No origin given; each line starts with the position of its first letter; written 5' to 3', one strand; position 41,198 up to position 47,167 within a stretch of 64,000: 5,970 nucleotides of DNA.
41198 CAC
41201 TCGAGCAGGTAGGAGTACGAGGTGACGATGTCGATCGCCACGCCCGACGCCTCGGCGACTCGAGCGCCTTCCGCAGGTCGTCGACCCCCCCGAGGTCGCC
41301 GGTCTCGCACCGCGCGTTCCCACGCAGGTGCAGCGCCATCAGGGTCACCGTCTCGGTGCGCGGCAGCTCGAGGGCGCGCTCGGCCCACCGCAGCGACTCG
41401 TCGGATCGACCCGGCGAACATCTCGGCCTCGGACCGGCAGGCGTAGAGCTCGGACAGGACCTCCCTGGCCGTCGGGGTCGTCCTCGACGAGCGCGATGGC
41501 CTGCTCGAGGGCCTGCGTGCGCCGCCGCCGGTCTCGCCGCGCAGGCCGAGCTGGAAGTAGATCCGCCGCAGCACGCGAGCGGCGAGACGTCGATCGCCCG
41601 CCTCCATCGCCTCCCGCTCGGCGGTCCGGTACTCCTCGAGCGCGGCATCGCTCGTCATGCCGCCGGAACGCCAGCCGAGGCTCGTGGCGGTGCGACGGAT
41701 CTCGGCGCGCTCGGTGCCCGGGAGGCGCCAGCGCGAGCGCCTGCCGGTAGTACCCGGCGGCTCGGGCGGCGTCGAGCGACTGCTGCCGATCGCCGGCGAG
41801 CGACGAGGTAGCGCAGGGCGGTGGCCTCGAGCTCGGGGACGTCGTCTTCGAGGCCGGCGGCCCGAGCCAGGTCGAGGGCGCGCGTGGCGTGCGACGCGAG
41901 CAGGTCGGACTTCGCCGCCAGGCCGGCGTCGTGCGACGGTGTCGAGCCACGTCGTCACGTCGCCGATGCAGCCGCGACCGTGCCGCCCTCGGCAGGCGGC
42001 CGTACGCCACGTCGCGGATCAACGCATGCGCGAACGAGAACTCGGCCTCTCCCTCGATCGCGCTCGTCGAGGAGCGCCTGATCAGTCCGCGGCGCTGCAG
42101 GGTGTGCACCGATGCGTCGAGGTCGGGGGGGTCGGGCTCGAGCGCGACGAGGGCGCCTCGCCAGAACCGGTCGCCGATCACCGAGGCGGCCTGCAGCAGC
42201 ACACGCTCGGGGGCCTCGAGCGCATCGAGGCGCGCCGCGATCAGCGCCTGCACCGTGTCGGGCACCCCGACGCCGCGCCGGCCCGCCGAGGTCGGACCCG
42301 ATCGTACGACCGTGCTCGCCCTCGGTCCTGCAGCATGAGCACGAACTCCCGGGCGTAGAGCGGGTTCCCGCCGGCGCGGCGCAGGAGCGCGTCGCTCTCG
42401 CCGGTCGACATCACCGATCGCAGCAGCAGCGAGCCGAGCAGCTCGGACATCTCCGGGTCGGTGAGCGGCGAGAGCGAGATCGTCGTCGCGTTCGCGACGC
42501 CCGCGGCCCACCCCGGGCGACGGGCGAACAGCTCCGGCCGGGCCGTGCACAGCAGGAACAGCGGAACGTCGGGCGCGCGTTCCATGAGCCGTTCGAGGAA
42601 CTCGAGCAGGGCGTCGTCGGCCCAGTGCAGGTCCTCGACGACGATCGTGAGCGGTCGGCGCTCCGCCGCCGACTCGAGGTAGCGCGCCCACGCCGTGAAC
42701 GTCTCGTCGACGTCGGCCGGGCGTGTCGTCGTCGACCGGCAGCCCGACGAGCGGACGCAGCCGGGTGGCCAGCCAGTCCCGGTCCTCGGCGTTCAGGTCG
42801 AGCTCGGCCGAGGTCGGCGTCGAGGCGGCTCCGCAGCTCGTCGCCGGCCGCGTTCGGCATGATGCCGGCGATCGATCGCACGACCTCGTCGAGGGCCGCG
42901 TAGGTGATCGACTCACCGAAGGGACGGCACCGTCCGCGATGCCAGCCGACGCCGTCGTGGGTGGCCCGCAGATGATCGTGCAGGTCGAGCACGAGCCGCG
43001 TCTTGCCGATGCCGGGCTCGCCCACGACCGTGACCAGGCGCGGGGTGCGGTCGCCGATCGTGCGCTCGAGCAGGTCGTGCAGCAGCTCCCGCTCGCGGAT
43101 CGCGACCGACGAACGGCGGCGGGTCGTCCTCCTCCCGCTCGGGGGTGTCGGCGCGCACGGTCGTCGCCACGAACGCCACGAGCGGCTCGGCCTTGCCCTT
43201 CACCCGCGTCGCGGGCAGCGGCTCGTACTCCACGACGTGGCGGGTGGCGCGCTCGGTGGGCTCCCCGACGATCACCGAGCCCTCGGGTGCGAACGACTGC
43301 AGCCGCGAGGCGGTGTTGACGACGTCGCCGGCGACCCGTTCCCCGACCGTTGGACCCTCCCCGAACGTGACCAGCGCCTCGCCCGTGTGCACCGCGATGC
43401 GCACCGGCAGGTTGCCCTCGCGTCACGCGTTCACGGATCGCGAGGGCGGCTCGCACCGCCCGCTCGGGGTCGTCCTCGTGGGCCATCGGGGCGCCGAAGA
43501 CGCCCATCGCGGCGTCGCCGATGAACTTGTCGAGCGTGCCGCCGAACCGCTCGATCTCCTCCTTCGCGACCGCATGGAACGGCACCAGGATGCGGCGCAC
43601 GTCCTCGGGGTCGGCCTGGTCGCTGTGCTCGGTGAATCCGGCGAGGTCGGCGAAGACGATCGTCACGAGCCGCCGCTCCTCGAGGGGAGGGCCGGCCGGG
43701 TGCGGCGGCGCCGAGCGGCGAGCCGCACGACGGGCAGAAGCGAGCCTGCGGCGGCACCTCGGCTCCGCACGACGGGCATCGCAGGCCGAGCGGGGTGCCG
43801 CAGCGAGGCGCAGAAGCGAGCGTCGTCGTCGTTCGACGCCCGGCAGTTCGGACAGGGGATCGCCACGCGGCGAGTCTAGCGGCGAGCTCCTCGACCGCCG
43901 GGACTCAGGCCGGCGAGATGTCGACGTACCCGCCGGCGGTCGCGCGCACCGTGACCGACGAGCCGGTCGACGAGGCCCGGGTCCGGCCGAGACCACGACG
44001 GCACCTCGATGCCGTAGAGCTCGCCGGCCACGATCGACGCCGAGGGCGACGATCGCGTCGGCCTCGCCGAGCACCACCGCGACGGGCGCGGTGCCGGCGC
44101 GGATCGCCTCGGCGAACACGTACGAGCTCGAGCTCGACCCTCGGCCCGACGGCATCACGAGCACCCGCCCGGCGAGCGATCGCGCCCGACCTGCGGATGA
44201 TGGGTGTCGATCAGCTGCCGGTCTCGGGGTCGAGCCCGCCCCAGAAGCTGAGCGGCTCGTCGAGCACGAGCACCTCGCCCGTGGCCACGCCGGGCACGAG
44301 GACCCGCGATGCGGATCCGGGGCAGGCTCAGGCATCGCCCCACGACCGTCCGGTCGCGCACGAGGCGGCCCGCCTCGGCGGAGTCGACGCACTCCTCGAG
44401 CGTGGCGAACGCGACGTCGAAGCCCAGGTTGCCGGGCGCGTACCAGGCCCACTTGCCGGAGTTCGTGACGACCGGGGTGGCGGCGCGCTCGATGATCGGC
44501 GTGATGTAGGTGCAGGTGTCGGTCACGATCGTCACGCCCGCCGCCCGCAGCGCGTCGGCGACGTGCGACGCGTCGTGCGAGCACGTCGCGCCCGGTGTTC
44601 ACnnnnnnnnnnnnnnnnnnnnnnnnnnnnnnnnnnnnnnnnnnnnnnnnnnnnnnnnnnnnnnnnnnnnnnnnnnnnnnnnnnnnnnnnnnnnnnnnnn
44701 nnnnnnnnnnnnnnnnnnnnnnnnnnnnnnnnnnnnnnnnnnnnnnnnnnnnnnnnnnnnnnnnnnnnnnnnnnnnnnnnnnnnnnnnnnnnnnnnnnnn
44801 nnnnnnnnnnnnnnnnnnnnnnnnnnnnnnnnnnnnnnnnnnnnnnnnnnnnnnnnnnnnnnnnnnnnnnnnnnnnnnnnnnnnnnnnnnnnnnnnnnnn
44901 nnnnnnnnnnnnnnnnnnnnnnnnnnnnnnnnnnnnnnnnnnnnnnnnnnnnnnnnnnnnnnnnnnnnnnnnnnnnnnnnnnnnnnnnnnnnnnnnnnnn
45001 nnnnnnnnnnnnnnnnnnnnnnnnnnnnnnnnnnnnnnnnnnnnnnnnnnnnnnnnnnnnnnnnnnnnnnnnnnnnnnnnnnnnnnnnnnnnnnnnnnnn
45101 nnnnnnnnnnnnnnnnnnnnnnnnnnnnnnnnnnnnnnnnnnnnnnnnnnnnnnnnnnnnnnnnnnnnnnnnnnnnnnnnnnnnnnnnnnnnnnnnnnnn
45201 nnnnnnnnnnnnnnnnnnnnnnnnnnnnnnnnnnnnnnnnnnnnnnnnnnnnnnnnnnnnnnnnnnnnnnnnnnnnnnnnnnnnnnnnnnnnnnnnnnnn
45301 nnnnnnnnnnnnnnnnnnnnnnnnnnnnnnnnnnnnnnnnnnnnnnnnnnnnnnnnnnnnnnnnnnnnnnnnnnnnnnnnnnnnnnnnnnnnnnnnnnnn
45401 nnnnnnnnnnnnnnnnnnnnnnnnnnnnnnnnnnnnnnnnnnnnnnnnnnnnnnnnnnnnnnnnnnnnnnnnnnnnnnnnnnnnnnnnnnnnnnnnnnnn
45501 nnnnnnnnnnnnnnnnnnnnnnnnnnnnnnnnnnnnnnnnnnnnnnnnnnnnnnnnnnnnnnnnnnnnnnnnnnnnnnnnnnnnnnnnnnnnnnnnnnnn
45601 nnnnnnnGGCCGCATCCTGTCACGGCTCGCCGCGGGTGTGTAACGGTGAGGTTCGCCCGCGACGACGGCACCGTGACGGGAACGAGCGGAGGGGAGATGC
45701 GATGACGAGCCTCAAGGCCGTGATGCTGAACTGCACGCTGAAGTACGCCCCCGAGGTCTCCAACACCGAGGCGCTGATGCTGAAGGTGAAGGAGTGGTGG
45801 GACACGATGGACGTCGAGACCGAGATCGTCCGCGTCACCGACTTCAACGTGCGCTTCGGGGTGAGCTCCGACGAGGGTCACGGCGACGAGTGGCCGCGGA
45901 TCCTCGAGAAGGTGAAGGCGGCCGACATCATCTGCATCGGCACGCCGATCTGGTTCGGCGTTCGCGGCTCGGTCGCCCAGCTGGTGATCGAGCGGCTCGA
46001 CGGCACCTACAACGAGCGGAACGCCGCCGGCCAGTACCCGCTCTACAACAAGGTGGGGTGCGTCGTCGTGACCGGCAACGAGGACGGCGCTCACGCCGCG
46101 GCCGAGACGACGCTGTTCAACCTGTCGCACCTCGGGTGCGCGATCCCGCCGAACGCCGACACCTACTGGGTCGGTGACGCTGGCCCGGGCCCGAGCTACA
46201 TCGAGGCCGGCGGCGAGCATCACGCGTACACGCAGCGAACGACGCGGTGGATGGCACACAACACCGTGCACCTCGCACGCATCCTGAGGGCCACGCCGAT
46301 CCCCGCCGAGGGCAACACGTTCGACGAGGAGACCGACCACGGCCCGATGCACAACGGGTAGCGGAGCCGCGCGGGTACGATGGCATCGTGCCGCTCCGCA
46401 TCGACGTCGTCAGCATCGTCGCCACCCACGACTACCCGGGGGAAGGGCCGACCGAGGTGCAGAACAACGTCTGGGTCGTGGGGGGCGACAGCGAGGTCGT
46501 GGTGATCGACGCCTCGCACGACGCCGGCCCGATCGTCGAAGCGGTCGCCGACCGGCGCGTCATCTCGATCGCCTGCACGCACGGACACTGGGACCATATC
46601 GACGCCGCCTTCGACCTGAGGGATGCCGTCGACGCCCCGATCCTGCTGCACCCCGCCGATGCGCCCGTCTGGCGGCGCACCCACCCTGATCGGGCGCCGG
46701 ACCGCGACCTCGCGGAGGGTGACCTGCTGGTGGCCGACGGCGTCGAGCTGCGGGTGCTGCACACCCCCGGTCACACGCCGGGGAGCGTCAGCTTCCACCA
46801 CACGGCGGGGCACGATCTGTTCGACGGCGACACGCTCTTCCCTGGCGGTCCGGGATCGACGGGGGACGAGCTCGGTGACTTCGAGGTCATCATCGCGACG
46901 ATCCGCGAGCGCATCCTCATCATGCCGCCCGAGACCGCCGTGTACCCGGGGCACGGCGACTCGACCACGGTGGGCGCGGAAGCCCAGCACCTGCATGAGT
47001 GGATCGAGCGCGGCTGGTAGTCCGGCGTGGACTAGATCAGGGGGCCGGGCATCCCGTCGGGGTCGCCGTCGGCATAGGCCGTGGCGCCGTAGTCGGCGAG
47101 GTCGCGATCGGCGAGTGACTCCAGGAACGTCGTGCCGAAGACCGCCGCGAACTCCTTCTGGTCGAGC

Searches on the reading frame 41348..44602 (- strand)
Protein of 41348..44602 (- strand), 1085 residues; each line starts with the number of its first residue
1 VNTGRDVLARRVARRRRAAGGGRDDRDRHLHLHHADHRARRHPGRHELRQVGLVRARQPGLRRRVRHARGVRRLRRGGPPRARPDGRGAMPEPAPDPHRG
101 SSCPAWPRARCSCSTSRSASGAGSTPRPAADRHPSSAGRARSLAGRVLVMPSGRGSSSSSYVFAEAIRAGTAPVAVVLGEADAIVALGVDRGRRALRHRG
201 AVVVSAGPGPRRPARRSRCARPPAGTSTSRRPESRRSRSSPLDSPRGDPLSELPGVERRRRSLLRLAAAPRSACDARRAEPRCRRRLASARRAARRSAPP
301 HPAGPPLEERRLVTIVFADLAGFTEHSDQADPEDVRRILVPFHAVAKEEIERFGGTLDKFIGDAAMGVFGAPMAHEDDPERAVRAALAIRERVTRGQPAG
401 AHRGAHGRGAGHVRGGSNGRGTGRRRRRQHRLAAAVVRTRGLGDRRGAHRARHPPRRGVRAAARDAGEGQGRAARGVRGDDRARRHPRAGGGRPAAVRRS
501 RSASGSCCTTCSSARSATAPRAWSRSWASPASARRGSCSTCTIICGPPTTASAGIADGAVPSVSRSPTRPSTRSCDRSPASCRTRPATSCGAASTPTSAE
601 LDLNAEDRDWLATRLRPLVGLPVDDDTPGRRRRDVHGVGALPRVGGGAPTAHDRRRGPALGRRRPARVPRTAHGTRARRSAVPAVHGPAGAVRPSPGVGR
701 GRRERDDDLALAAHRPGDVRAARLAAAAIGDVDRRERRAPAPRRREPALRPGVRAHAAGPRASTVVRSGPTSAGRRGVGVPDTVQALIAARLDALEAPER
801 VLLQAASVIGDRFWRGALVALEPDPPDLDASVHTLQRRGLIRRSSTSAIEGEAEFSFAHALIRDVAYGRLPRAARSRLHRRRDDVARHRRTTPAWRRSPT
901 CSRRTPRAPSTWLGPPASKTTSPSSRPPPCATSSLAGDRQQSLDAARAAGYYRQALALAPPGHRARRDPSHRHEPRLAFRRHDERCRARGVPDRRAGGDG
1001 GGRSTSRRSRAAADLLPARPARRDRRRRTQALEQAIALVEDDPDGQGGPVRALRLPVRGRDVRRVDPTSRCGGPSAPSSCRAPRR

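Call 58: search_protein_families(library=pfam, proteins=[window:41348-44602:-], max_evalue=0.00001)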
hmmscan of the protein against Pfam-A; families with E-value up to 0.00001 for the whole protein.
window:41348-44602:- (1085 aa): 1 family
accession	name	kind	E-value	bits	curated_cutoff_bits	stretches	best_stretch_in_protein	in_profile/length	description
PF01989.23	AcnX_swivel_put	-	2.3e-13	50.2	27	1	140-189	23-72/80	Aconitase X swivel domain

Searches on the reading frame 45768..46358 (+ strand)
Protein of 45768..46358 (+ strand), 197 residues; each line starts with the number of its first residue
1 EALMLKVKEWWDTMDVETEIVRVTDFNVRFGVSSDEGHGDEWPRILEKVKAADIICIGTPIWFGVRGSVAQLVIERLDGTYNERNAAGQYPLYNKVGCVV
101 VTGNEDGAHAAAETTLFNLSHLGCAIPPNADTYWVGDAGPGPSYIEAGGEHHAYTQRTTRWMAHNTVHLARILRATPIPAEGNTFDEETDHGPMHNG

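Call 58: search_protein_families(library=pfam, proteins=[window:45768-46358:+], max_evalue=0.00001)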
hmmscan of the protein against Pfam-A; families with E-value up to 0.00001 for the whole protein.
window:45768-46358:+ (197 aa): 1 family
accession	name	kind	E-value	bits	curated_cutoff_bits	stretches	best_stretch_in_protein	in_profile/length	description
PF03358.20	FMN_red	-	1.3e-12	48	24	1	5-129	21-142/152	NADPH-dependent FMN reductase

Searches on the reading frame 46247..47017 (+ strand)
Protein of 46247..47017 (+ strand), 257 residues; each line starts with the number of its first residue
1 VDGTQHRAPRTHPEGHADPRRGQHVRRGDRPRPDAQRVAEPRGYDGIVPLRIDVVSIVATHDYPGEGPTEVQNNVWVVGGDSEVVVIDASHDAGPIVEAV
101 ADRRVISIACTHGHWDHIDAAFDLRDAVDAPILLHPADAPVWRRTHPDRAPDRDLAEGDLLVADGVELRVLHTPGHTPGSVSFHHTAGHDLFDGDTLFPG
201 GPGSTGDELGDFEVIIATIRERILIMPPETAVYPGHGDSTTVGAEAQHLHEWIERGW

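Call 58: search_protein_families(library=pfam, proteins=[window:46247-47017:+], max_evalue=0.00001)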
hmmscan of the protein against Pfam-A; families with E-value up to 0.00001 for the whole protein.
window:46247-47017:+ (257 aa): 1 family
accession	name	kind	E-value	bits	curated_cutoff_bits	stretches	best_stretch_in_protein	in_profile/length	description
PF00753.33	Lactamase_B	-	3.5e-24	86.3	22.7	1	69-236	2-196/196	Metallo-beta-lactamase superfamily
